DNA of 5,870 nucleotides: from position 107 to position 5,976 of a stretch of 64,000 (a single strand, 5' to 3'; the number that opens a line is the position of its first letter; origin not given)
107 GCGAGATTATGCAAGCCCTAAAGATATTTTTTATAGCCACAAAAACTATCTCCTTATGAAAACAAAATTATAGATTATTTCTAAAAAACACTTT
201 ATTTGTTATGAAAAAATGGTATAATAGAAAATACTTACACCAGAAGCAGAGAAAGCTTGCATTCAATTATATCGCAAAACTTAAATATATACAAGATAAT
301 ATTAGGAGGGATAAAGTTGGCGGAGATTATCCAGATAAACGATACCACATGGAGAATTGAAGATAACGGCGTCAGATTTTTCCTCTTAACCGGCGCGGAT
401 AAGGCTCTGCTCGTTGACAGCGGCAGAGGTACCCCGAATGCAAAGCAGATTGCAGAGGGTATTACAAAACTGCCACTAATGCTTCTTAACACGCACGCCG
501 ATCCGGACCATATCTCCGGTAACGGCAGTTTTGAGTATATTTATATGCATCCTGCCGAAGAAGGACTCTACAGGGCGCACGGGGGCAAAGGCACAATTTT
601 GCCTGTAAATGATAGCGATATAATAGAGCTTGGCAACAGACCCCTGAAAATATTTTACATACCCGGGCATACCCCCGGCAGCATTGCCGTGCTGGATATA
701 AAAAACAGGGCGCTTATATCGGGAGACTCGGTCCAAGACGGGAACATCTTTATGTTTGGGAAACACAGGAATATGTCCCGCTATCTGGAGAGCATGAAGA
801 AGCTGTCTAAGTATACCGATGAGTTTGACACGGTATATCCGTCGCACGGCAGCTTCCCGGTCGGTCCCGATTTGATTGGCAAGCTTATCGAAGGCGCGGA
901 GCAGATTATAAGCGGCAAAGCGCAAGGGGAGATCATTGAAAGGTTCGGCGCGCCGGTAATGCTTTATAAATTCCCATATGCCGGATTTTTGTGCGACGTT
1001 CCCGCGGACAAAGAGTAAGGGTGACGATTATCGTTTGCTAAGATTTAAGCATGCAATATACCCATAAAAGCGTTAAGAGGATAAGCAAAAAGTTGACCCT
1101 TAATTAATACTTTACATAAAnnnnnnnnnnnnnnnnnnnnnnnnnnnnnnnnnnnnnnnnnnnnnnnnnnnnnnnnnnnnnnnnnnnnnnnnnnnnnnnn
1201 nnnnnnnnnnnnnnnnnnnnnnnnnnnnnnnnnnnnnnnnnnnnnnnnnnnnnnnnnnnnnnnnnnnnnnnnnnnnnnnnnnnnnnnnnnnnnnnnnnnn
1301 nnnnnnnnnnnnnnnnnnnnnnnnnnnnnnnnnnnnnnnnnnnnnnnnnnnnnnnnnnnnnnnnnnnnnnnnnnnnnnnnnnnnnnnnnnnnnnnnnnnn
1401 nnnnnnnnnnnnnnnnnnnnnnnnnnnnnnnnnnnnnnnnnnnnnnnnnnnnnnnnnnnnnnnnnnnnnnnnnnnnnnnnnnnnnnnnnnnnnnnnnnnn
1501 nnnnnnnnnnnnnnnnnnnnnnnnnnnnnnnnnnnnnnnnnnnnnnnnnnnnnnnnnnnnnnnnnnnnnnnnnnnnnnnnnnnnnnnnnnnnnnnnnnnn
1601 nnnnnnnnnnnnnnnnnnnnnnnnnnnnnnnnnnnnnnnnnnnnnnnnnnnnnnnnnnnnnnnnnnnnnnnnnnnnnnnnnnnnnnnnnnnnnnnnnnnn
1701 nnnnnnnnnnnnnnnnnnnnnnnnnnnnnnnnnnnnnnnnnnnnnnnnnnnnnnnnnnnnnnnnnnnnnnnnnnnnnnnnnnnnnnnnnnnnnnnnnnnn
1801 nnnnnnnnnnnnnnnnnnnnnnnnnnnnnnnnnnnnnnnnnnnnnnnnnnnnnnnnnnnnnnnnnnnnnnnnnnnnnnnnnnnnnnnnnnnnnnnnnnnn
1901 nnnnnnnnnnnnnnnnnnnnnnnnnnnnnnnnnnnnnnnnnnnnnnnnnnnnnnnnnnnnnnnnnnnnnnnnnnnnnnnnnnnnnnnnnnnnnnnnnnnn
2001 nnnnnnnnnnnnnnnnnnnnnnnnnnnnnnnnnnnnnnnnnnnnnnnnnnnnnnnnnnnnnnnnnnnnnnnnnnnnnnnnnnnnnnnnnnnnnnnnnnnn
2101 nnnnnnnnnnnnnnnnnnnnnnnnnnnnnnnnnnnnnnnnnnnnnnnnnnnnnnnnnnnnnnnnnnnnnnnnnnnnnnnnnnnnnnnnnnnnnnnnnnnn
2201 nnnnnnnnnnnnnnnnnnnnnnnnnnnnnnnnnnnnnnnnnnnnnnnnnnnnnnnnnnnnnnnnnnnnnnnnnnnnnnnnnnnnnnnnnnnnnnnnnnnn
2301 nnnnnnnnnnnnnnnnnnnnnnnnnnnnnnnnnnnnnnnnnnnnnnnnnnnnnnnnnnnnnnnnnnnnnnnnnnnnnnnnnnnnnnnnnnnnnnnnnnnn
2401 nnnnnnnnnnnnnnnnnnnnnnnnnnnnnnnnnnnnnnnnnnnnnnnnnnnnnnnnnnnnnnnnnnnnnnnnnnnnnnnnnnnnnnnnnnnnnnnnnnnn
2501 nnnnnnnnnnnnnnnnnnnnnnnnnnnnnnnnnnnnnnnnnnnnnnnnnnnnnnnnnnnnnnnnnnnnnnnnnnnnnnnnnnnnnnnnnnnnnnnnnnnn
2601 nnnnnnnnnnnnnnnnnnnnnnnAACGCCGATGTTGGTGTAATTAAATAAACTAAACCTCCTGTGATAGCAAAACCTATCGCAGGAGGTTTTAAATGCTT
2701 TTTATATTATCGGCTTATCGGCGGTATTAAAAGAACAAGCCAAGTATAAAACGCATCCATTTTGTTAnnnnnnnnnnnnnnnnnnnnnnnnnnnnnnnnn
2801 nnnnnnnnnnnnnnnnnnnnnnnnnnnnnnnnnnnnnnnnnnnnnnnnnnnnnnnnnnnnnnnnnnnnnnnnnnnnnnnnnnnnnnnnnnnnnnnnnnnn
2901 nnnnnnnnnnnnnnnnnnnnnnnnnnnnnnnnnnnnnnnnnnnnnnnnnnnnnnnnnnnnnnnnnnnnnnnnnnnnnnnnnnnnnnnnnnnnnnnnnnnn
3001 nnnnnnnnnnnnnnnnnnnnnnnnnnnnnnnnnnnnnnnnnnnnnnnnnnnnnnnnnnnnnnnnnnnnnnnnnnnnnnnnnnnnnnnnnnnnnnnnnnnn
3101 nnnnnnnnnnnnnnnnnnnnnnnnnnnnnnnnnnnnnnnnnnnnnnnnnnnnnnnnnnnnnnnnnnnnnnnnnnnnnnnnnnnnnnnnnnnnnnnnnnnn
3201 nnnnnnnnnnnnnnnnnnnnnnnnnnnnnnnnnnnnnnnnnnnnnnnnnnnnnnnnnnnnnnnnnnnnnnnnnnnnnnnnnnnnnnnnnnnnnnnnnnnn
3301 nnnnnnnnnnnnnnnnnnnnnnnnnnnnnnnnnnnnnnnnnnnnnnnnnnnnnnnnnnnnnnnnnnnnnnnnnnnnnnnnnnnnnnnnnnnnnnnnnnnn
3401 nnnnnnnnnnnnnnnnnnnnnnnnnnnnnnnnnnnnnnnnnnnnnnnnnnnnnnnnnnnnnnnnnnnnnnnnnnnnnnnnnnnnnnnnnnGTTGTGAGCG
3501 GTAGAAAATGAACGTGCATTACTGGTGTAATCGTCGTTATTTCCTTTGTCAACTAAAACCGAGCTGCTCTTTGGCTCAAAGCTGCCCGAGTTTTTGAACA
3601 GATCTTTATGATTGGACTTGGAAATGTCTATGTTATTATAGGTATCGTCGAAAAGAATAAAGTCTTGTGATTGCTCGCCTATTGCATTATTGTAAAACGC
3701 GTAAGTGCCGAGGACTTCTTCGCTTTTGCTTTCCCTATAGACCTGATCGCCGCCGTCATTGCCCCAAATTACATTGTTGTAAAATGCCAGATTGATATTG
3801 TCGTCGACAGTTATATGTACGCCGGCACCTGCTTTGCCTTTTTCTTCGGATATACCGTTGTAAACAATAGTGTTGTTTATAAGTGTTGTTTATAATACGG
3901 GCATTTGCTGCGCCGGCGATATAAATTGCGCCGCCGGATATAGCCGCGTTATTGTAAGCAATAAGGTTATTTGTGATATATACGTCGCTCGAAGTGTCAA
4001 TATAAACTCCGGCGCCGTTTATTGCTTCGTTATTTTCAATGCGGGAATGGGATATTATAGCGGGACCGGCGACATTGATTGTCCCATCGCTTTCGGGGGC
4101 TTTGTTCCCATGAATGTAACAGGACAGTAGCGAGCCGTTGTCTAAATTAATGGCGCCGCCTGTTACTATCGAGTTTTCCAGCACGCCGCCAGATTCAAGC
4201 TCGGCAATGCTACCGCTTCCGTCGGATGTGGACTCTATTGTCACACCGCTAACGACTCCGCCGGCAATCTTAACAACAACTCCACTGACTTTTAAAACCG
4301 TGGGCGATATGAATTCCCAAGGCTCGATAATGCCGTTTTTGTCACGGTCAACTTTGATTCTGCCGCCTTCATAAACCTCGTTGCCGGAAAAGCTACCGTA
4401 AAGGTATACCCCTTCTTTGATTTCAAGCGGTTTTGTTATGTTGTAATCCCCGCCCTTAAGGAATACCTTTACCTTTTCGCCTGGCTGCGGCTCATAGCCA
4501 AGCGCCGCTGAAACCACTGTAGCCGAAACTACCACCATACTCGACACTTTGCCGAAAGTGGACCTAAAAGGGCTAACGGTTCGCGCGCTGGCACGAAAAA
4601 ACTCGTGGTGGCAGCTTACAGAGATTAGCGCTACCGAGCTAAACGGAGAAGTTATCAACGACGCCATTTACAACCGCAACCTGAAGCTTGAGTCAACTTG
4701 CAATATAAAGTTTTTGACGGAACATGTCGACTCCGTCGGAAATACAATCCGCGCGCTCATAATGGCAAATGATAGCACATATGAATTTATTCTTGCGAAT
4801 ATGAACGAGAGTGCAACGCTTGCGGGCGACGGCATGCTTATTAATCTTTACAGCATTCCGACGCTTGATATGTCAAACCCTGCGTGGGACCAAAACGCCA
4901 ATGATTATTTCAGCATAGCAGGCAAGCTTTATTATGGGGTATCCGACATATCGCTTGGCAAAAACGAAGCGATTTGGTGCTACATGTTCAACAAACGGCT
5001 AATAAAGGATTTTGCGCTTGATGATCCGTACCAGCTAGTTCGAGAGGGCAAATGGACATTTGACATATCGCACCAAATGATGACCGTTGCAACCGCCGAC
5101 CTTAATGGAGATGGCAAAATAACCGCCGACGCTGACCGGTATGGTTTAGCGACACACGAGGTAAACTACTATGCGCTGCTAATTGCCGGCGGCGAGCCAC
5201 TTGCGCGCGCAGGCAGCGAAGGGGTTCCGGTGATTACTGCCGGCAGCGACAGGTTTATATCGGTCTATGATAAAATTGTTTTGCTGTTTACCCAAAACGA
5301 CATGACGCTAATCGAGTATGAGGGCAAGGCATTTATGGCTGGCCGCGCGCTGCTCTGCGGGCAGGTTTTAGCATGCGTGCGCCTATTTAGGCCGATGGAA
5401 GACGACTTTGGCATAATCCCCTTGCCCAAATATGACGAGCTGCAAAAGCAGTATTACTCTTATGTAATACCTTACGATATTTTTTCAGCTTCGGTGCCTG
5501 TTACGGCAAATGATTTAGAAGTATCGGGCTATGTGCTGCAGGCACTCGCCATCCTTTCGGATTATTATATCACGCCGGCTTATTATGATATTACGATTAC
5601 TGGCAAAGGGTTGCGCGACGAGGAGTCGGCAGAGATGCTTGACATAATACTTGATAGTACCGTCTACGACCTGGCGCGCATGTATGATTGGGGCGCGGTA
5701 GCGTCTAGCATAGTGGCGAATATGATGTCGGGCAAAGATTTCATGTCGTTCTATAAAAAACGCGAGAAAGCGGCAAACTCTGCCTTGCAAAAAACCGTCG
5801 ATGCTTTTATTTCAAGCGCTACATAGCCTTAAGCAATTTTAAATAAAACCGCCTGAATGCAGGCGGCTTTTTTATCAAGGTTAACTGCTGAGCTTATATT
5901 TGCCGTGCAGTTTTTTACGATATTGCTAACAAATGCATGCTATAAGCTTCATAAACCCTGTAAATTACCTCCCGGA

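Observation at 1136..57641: Eight paralogous lipoprotein SBPs with no cognate permease or ATPase genes, each next to a cytoplasmic glycan-processing enzyme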

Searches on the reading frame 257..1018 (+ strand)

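Call 8: search_protein_families(library=pfam, proteins=[window:257-1018:+], max_evalue=0.01)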
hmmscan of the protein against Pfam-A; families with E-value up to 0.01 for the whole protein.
window:257-1018:+ (253 aa): 2 families
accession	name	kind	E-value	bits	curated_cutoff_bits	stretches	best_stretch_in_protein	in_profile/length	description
PF00753.33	Lactamase_B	-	1.1e-15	58.5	22.7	1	42-197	9-196/196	Metallo-beta-lactamase superfamily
PF19583.5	ODP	-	0.002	18.5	27.2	1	42-186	6-159/194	ODP family beta lactamase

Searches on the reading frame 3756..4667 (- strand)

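Call 8: search_protein_families(library=pfam, proteins=[window:3756-4667:-], max_evalue=0.01)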
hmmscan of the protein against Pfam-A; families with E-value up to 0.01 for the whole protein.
window:3756-4667:- (303 aa): 2 families
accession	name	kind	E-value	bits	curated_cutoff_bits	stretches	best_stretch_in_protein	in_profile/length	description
PF13229.12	Beta_helix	-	2.3e-07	31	25.9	1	128-267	1-138/158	Right handed beta helix region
PF05048.19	NosD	-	5.2e-06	26.5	23.6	1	83-264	15-170/212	Periplasmic copper-binding protein (NosD)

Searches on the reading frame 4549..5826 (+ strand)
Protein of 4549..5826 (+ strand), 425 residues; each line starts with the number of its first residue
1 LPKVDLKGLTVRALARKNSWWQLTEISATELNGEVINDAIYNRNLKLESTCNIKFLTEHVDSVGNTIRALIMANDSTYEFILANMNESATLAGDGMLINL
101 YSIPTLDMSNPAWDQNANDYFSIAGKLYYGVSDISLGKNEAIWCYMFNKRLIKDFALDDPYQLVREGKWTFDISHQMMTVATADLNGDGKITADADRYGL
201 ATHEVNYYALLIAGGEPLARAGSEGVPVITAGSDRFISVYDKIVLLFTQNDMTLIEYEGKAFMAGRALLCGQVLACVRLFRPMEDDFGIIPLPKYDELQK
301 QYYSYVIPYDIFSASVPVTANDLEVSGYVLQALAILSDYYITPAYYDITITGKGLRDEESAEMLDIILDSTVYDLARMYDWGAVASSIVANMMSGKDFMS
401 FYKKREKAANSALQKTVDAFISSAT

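Call 4: search_protein_families(library=pfam, proteins=[window:4549-5826:+], max_evalue=0.1)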
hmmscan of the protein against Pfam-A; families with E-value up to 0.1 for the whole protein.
window:4549-5826:+ (425 aa): 2 families
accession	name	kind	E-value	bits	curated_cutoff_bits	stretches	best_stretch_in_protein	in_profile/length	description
PF13517.12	FG-GAP_3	-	0.033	15.2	26.9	0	166-190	32-56/61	FG-GAP-like repeat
PF13202.12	EF-hand_5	-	0.039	13.9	25.9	0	183-194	8-19/25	EF hand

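Call 5: search_protein_families(library=ncbifam, proteins=[window:4549-5826:+], max_evalue=0.1)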
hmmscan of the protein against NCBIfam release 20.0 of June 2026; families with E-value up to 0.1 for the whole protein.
window:4549-5826:+ (425 aa): 0 families
